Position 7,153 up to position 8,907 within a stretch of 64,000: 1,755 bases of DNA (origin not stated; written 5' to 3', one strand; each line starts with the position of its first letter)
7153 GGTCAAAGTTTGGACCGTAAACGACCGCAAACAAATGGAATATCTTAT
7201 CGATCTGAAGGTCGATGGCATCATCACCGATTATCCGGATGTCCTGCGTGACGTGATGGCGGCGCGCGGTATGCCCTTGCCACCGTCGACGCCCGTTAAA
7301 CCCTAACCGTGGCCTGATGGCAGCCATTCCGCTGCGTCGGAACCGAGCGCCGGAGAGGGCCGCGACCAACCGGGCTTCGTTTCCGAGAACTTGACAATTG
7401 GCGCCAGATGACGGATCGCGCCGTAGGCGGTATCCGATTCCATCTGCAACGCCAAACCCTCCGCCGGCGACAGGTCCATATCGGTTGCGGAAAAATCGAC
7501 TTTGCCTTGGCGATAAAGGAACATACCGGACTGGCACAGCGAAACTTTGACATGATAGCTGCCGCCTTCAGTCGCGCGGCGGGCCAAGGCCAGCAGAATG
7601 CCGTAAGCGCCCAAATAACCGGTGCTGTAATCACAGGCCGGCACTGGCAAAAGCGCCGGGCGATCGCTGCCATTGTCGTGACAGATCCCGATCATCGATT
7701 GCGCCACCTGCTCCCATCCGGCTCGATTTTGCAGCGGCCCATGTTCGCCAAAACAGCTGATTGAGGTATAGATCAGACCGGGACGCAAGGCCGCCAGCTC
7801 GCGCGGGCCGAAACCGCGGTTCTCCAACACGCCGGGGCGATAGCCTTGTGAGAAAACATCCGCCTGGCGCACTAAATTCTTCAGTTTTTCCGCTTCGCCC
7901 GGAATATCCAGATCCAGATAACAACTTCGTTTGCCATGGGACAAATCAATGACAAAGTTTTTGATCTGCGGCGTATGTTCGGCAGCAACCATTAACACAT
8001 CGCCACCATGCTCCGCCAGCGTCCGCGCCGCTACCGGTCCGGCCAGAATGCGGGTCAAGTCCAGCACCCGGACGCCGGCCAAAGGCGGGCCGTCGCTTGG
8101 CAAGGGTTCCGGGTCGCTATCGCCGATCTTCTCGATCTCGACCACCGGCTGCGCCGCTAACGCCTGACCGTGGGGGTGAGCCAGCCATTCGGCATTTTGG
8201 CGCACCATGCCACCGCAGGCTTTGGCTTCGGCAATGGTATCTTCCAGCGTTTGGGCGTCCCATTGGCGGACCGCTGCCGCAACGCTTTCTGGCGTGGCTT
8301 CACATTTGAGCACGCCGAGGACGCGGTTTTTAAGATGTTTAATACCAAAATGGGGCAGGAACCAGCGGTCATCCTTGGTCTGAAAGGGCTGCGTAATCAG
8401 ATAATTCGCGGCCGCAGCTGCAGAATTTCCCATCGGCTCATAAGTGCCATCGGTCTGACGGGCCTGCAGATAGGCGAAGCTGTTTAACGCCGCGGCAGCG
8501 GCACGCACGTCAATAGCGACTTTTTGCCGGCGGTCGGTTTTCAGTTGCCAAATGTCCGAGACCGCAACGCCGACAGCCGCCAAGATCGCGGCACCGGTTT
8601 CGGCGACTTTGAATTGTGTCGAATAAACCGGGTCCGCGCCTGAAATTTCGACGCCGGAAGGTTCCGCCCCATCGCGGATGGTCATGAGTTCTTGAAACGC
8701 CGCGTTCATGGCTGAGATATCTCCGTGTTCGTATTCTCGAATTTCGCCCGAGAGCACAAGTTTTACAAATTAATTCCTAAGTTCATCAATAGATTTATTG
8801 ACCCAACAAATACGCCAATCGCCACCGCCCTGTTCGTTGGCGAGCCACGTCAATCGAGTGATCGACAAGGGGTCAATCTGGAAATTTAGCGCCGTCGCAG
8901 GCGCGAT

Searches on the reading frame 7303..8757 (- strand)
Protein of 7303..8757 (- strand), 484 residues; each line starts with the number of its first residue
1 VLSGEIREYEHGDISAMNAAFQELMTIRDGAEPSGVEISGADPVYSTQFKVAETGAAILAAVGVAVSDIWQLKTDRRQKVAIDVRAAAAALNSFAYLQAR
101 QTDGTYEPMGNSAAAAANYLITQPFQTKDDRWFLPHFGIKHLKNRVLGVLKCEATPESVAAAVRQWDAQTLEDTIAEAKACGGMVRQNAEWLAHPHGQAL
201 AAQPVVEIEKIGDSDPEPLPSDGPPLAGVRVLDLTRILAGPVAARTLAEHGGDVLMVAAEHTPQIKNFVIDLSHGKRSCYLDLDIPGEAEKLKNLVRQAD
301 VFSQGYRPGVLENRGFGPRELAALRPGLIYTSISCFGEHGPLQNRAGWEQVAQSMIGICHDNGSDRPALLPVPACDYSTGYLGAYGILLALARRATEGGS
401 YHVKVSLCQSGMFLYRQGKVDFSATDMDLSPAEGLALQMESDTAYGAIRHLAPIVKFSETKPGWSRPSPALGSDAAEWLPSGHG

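Call 82: search_protein_families(library=pfam, proteins=[window:7303-8757:-], max_evalue=0.00001)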
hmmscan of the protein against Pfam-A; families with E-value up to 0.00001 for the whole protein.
window:7303-8757:- (484 aa): 1 family
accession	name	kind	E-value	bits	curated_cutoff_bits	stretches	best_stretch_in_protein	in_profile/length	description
PF02515.22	CoA_transf_3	-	2.3e-55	188.6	23.3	2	226-417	1-205/366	CoA-transferase family III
